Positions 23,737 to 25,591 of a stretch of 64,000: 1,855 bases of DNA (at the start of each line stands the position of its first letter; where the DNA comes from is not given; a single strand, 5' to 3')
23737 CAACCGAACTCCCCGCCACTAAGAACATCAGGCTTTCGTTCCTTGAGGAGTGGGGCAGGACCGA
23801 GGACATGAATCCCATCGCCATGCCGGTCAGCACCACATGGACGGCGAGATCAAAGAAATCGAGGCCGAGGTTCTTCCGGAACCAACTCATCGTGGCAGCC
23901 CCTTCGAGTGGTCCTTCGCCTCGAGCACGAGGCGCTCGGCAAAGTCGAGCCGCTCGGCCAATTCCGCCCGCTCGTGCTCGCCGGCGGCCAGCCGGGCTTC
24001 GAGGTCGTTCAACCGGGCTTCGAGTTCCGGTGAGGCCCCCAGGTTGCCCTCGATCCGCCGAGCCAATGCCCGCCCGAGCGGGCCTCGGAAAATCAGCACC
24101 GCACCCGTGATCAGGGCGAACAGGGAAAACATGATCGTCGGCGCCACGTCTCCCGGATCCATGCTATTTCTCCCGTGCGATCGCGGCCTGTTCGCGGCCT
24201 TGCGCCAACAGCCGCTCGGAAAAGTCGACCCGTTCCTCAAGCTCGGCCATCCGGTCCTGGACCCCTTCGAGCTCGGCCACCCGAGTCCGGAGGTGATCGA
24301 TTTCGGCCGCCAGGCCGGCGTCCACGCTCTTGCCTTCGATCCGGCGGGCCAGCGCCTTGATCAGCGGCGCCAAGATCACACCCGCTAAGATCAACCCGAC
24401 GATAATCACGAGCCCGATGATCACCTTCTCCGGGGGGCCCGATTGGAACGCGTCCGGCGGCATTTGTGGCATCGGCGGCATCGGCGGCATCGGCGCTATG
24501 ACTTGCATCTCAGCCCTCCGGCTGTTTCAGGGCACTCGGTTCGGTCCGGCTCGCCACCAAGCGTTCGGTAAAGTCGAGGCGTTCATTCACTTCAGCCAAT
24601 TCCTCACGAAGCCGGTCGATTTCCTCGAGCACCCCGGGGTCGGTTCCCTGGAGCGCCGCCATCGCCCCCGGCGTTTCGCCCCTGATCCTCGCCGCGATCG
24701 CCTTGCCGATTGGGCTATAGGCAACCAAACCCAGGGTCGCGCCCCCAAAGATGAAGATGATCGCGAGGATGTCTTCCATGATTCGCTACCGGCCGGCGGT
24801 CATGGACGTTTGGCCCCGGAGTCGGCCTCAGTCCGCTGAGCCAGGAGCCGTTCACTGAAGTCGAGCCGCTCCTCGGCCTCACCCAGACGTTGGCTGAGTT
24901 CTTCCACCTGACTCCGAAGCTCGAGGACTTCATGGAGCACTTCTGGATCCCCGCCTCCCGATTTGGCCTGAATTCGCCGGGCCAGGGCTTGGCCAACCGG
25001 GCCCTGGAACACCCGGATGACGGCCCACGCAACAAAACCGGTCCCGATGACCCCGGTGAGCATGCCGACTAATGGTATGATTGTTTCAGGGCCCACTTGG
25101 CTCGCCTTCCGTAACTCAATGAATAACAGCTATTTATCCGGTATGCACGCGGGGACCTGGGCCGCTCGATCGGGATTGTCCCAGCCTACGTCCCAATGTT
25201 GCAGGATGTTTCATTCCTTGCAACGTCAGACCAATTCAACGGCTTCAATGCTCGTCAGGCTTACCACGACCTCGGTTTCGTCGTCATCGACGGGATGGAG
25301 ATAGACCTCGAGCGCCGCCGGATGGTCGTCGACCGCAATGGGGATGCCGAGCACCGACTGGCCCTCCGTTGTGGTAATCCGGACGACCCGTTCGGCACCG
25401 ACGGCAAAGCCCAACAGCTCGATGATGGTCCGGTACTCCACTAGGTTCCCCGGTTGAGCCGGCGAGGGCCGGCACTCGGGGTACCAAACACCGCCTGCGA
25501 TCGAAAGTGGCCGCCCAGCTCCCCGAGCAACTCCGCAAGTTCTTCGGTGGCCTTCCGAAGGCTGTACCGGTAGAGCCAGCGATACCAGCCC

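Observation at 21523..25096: Eight tandem, translationally coupled PspB-like mini membrane proteins feeding into a YbjN-like gene and pspA: an expanded, apparently undescribed Psp-type module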

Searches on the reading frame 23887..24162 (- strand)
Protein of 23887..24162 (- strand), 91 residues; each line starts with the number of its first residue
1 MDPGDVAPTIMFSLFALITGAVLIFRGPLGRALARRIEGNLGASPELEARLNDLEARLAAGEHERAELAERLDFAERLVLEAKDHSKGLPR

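Call 3: search_protein_families(library=pfam, max_evalue=1, proteins=[window:23887-24162:-])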
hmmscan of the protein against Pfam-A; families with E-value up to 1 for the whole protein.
window:23887-24162:- (91 aa): 2 families
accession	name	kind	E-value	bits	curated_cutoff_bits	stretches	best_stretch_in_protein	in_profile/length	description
PF25392.1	MS_channel_TM1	-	0.056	13.9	27.1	1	18-59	4-45/79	Mechanosensitive ion channel, transmembrane helix 1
PF11471.13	Sugarporin_N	-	0.48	11.2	25.7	1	48-64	3-19/31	Maltoporin periplasmic N-terminal extension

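Call 4: search_protein_families(library=ncbifam, max_evalue=1, proteins=[window:23887-24162:-])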
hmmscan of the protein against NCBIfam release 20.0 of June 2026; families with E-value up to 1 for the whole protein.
window:23887-24162:- (91 aa): 2 families
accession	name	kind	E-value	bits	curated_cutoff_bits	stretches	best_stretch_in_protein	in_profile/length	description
NF005606.0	PRK07352.1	equivalog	0.04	13.7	137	1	12-87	28-100/175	F0F1 ATP synthase subunit B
NF002024.0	PRK00846.1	equivalog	0.043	14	90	1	46-73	11-38/78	hypothetical protein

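Call 20: search_protein_families(library=pfam, alignment_id=A3, max_evalue=1)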
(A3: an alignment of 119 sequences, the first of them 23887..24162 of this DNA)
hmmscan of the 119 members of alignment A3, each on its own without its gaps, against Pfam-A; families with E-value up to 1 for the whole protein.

A. member 1, window:23887-24162:- (91 aa): 2 families
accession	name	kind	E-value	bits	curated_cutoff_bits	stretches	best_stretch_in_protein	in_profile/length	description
PF25392.1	MS_channel_TM1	-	0.056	13.9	27.1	1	18-59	4-45/79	Mechanosensitive ion channel, transmembrane helix 1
PF11471.13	Sugarporin_N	-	0.48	11.2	25.7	1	48-64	3-19/31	Maltoporin periplasmic N-terminal extension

B. families by the number of members that match (of 119 scanned): 129 families (the first 25 are shown)
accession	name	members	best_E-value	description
PF14077.11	WD40_alt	48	0.0001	Alternative WD40 repeat motif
PF23991.1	DUF7310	28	0.0045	Coiled-coil region of unknown function (DUF7310)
PF04508.17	Pox_A_type_inc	27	0.0023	Viral A-type inclusion protein repeat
PF20537.3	DUF6752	24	0.0018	Domain of unknown function (DUF6752)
PF04102.17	SlyX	24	0.092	SlyX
PF16808.10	PKcGMP_CC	19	0.022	Coiled-coil N-terminus of cGMP-dependent protein kinase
PF25392.1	MS_channel_TM1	15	0.0074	Mechanosensitive ion channel, transmembrane helix 1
PF20315.3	DUF6611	15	0.0075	Family of unknown function (DUF6611)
PF09720.15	Unstab_antitox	15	0.031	Putative addiction module component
PF16326.10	ABC_tran_CTD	12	0.0084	ABC transporter C-terminal domain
PF05531.17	NPV_P10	11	0.0069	Nucleopolyhedrovirus P10 protein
PF25026.1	Asd-4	10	6.4e-05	Asd-4-like domain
PF10779.14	XhlA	9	0.12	Haemolysin XhlA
PF03961.19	FapA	8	0.068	Flagellar Assembly Protein A beta solenoid domain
PF04210.18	MtrG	8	0.096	Tetrahydromethanopterin S-methyltransferase, subunit G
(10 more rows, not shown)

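Call 21: search_protein_families(library=ncbifam, alignment_id=A3, max_evalue=1)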
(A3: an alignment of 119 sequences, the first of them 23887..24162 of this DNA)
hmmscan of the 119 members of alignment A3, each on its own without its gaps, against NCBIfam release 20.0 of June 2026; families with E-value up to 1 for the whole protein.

A. member 1, window:23887-24162:- (91 aa): 2 families
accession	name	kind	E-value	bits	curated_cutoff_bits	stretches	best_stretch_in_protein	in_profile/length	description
NF005606.0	PRK07352.1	equivalog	0.04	13.7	137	1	12-87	28-100/175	F0F1 ATP synthase subunit B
NF002024.0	PRK00846.1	equivalog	0.043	14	90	1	46-73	11-38/78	hypothetical protein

B. families by the number of members that match (of 119 scanned): 86 families (the first 25 are shown)
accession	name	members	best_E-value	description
TIGR02976.1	phageshock_pspB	49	0.00048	envelope stress response membrane protein PspB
NF040576.1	T2SS_GspM_XpsM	48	3e-05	type II secretion system protein GspM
TIGR03142.1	cytochro_ccmI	29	0.00017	c-type cytochrome biogenesis protein CcmI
NF009648.0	PRK13182.1-4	28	0.00069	chromosome-anchoring protein RacA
TIGR01149.1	mtrG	24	0.028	tetrahydromethanopterin S-methyltransferase subunit MtrG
NF002024.0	PRK00846.1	23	0.0081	hypothetical protein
NF045487.1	ASRP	20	0.0024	archaea-specific SMC-related protein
NF047515.1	SpiroCoCo_C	17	0.0045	SpiroCoCo family coiled-coil protein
NF002556.0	PRK02119.1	15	0.063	hypothetical protein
NF052682.1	morpho_FcmC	12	0.015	filament morphology membrane protein FcmC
NF043058.1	T4SS_LegC2C7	9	0.017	LegC2/C7 family Dot/Icm T4SS effector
TIGR02978.1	phageshock_pspC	6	0.029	envelope stress response membrane protein PspC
NF005606.0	PRK07352.1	5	0.0076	F0F1 ATP synthase subunit B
NF003357.0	PRK04406.1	5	0.022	hypothetical protein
NF006993.0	PRK09458.1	4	0.015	envelope stress response membrane protein PspB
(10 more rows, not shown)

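Call 22: search_solved_structures(query=A3, max_evalue=10, show_alignments=2)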
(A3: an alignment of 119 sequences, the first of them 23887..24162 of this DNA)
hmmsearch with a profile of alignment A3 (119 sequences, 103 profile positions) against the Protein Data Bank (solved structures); distinct sequences matched with E-value up to 10: 35.
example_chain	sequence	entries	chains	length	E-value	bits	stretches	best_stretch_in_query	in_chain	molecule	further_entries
3he4_B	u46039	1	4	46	0.042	16.8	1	56-85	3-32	SYNZIP5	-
5aps_A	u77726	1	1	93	0.086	15.8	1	44-78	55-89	GENERAL CONTROL PROTEIN GCN4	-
2oqq_A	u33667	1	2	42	0.12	15.4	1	57-82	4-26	Transcription factor HY5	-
9if7_LW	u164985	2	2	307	0.12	15.3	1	48-95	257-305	U2 small nuclear ribonucleoprotein 40K, putative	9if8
5apq_A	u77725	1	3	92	0.19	14.7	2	45-78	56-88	GENERAL CONTROL PROTEIN GCN4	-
5apt_A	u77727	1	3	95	0.21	14.5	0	51-80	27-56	GENERAL CONTROL PROTEIN GCN4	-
7o92_A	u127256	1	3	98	0.33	13.9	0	51-78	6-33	hypothetical protein UY81_C0065G0003 residues 18-54 from Candidatus Giovannonibacteria bac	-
5apw_A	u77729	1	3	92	0.33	13.9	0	51-78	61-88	GENERAL CONTROL PROTEIN GCN4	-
5apu_A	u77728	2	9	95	0.36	13.8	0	50-78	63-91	GENERAL CONTROL PROTEIN GCN4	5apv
3w92_A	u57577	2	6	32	0.37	13.8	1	53-78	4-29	Thioester coiled coil peptide | Coiled coil peptide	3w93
5apx_A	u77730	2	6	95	0.39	13.7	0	52-78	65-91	GENERAL CONTROL PROTEIN GCN4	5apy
3w8v_A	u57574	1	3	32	0.54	13.2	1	53-78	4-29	GCN4n coiled coil peptide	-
7ekn_B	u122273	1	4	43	0.75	12.8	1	43-75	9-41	ipep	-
2zqm_A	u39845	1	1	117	0.92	12.5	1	49-77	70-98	Prefoldin beta subunit 1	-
6gap_A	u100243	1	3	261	1.2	12.2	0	50-87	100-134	Outer capsid protein sigma-1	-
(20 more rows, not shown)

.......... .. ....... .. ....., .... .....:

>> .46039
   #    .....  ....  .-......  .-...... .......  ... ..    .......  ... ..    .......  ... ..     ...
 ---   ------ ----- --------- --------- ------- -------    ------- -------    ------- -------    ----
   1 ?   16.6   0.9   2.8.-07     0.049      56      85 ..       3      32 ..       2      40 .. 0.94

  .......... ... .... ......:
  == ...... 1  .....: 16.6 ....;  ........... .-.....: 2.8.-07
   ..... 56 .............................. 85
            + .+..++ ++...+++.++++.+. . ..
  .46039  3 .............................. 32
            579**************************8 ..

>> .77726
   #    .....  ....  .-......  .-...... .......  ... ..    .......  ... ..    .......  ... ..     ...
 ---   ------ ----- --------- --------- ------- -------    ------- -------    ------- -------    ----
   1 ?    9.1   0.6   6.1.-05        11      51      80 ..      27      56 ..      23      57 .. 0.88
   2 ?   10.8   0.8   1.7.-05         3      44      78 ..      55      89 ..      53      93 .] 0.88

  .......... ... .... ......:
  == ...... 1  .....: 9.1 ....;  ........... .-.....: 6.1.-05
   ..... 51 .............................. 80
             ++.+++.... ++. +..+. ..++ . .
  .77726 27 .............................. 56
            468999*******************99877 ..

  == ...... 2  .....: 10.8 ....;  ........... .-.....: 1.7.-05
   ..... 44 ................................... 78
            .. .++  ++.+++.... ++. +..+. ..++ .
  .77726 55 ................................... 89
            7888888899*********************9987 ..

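Call 32: predict_structure(alignment_id=A3)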
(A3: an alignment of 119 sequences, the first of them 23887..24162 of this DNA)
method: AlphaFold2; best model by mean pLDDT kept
length: 91 residues; sequences in the alignment: 119
mean_pLDDT: 86.8   pTM: 0.42
mean pLDDT of the five models: 86.8, 86.3, 85.4, 83.5, 83.3
residues with pLDDT >= 90: 50; 70-90: 28; 50-70: 13; < 50: 0
segments of 3 or more residues with pLDDT < 50: none
pLDDT, mean of each block of 10 residues (from residue 1): 84 96 89 75 76 97 98 96 73 54
secondary structure, 60 per line:
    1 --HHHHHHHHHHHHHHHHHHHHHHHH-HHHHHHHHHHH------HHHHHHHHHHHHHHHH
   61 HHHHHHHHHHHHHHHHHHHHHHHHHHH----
elements in order: H3-26 H28-38 H45-87

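Call 33: search_protein_representatives(alignment_id=A3)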
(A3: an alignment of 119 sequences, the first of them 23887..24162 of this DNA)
Query: 119 sequences, 103 profile positions. Proteins with E-value up to 0.001 (for the whole library): 3106; up to 1e-10: 877; up to 1e-30: 1. The best 150 are listed.
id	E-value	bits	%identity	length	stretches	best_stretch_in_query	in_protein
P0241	1.0e-32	128.0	-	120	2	17-95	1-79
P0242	6.5e-30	119.0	-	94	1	8-98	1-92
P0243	8.0e-30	118.7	-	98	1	8-96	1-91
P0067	1.0e-28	115.1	-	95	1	8-101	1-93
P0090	1.4e-27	111.5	-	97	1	8-98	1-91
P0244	2.8e-27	110.6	-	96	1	8-100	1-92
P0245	4.4e-27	109.9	-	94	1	8-98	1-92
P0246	4.6e-27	109.9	-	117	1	7-100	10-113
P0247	6.4e-27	109.4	-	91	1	8-96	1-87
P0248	7.0e-27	109.3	-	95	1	8-101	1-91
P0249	1.2e-26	108.5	-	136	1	4-99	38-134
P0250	2.6e-26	107.4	-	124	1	12-96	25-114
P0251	5.1e-26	106.5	-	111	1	7-98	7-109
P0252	5.8e-26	106.3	-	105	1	8-96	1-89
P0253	6.8e-26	106.1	-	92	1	14-100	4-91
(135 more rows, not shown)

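Call 39: fold_search(model_id=the predicted structure, library=pdb)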
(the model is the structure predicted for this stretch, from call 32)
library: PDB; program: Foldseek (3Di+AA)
matches with E <= 10: 0; with E <= 0.001: 0
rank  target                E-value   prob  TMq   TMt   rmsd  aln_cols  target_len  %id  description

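Call 47: search_dna_similar(query=window:23890-24162:-, collection=phages, mode=protein, max_evalue=0.01, max_rows=10)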
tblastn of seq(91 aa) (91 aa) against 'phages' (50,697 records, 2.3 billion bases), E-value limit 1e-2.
No match.

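Call 48: search_dna_similar(query=window:23890-24162:-, collection=plasmids, mode=protein, max_evalue=0.01, max_rows=10)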
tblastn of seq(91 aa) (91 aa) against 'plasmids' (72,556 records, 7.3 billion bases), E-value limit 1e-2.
No match.

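Call 71: search_protein_families(library=phrogs, max_evalue=0.01, proteins=[window:23887-24162:-])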
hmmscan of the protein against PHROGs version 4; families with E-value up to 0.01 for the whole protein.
window:23887-24162:- (91 aa): 1 family
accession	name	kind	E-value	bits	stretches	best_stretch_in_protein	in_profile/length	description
phrog_15296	-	unknown function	0.0095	17.1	0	41-66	22-47/52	-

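Call 72: search_protein_families(library=padloc, max_evalue=0.01, proteins=[window:23887-24162:-])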
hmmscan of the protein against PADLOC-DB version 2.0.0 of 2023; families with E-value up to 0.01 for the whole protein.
window:23887-24162:- (91 aa): 0 families

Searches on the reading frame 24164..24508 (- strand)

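Call 3: search_protein_families(library=pfam, max_evalue=1, proteins=[window:24164-24508:-])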
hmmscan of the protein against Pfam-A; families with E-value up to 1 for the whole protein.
window:24164-24508:- (114 aa): 5 families
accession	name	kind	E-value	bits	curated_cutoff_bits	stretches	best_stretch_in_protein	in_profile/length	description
PF25026.1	Asd-4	-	0.0024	18.4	29.1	1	65-93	5-37/80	Asd-4-like domain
PF20542.4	DUF6757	-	0.027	15.1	27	1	58-96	15-50/54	Family of unknown function (DUF6757)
PF13796.11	Sensor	-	0.059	13.8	28.2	1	29-65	29-65/162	Putative sensor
PF04799.18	Fzo_mitofusin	-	0.2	11.5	27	1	61-103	112-154/161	fzo-like conserved region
PF14077.11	WD40_alt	-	0.55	10.6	25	0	68-81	11-24/48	Alternative WD40 repeat motif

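Call 4: search_protein_families(library=ncbifam, max_evalue=1, proteins=[window:24164-24508:-])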
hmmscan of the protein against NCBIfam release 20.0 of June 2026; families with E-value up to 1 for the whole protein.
window:24164-24508:- (114 aa): 4 families
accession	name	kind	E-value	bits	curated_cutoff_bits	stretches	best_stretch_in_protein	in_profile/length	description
NF040576.1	T2SS_GspM_XpsM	equivalog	0.00011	21.9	60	1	31-111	5-82/180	type II secretion system protein GspM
TIGR03142.1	cytochro_ccmI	equivalog_domain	0.06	13.7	29.3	1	33-109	5-82/118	c-type cytochrome biogenesis protein CcmI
TIGR02976.1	phageshock_pspB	equivalog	0.14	12.5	51.7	1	34-103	5-67/75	envelope stress response membrane protein PspB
TIGR01149.1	mtrG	equivalog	0.89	9.5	50.65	1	78-103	12-37/70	tetrahydromethanopterin S-methyltransferase subunit MtrG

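Call 71: search_protein_families(library=phrogs, max_evalue=0.01, proteins=[window:24164-24508:-])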
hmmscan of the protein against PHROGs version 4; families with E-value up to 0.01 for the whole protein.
window:24164-24508:- (114 aa): 0 families

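Call 72: search_protein_families(library=padloc, max_evalue=0.01, proteins=[window:24164-24508:-])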
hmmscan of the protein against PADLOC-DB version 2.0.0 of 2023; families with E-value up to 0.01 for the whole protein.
window:24164-24508:- (114 aa): 0 families

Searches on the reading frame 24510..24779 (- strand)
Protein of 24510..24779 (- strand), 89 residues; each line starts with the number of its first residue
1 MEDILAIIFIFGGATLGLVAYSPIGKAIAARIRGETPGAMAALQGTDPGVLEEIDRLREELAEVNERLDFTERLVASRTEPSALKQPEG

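Call 3: search_protein_families(library=pfam, max_evalue=1, proteins=[window:24510-24779:-])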
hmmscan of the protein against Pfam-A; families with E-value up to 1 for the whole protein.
window:24510-24779:- (89 aa): 1 family
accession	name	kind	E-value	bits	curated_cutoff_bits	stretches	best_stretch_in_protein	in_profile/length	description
PF10432.14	bact-PGI_C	-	0.17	12.2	24.5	0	40-61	130-151/151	Bacterial phospho-glucose isomerase C-terminal SIS domain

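Call 4: search_protein_families(library=ncbifam, max_evalue=1, proteins=[window:24510-24779:-])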
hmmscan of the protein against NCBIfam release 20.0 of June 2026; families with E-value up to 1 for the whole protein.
window:24510-24779:- (89 aa): 2 families
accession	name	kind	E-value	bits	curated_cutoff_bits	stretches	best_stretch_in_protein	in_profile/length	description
TIGR02978.1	phageshock_pspC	equivalog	0.091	12.6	104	1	8-79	37-111/121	envelope stress response membrane protein PspC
NF007973.0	PRK10697.1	equivalog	0.15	12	136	1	7-79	43-109/119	envelope stress response membrane protein PspC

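Call 71: search_protein_families(library=phrogs, max_evalue=0.01, proteins=[window:24510-24779:-])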
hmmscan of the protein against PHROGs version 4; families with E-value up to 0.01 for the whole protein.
window:24510-24779:- (89 aa): 0 families

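Call 72: search_protein_families(library=padloc, max_evalue=0.01, proteins=[window:24510-24779:-])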
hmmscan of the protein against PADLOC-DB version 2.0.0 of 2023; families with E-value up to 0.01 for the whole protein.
window:24510-24779:- (89 aa): 0 families

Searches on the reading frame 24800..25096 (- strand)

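Call 3: search_protein_families(library=pfam, max_evalue=1, proteins=[window:24800-25096:-])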
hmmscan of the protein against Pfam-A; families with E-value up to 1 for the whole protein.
window:24800-25096:- (98 aa): 4 families
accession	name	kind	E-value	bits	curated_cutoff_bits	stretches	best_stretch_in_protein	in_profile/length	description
PF07743.18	HSCB_C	-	0.018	15.8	22.1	1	50-79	2-34/74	HSCB C-terminal oligomerisation domain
PF07321.17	YscO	-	0.031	14.7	28.8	1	53-96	71-114/149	Type III secretion protein YscO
PF22709.1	Mu_Gam-Sipho_Gp157-TOTE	-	0.04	14.3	27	1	52-78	3-29/63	Mu Gam/Sipho_Gp157-like domain of the TOTE conflict systems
PF20042.4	DUF6444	-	0.11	13.6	27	1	52-83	15-46/85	Family of unknown function (DUF6444)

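Call 4: search_protein_families(library=ncbifam, max_evalue=1, proteins=[window:24800-25096:-])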
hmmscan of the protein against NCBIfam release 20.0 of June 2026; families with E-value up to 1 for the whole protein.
window:24800-25096:- (98 aa): 3 families
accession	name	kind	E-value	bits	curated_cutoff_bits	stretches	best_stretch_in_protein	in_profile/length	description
NF008216.0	PRK10983.1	equivalog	0.0047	16.2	305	1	7-45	306-343/370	AI-2E family transporter YdiK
NF038291.1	rep_pAB02_ORF2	subfamily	0.027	14.8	85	1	26-81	41-93/172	plasmid replication DNA-binding protein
NF009647.0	PRK13182.1-2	equivalog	0.2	11.7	165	1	50-91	112-153/176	chromosome-anchoring protein RacA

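Call 71: search_protein_families(library=phrogs, max_evalue=0.01, proteins=[window:24800-25096:-])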
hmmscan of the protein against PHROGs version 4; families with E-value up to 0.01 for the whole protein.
window:24800-25096:- (98 aa): 0 families

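Call 72: search_protein_families(library=padloc, max_evalue=0.01, proteins=[window:24800-25096:-])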
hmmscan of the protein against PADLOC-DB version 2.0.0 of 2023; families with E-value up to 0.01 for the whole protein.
window:24800-25096:- (98 aa): 0 families

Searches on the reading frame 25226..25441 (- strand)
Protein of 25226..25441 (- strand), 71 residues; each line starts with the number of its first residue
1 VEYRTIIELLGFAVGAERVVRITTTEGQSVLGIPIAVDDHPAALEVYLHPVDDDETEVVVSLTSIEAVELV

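Call 38: search_protein_families(library=pfam, max_evalue=0.1, proteins=[window:25226-25441:-])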
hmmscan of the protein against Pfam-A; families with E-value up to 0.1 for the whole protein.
window:25226-25441:- (71 aa): 0 families

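Call 45: find_homologous_proteins(query=window:25226-25441:-, max_evalue=0.001)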
Query window:25226-25441:- (71 aa): 3 proteins with E <= 0.001 among 5 candidates.
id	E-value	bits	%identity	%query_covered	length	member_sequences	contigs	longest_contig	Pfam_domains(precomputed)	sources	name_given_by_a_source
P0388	4.2e-36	139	100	100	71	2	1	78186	-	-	-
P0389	1.3e-27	112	75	100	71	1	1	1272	-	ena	-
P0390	3.1e-26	108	73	100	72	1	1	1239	-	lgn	-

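Call 55: predict_structure(alignment_id=A6)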
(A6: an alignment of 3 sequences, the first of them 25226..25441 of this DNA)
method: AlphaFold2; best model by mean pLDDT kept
length: 71 residues; sequences in the alignment: 3
mean_pLDDT: 52.5   pTM: 0.30
mean pLDDT of the five models: 52.5, 49.1, 46.7, 43.2, 42.0
residues with pLDDT >= 90: 0; 70-90: 3; 50-70: 41; < 50: 27
segments of 3 or more residues with pLDDT < 50: 1-17, 65-71
pLDDT, mean of each block of 10 residues (from residue 1): 42 47 59 53 58 65 46 39
secondary structure, 60 per line:
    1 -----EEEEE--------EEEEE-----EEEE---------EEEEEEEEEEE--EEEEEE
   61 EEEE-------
elements in order: E6-10 E19-23 E29-32 E42-52 E55-64

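Call 71: search_protein_families(library=phrogs, max_evalue=0.01, proteins=[window:25226-25441:-])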
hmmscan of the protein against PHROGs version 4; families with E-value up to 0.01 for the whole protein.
window:25226-25441:- (71 aa): 0 families

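Call 72: search_protein_families(library=padloc, max_evalue=0.01, proteins=[window:25226-25441:-])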
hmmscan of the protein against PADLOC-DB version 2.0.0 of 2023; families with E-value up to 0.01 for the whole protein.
window:25226-25441:- (71 aa): 0 families
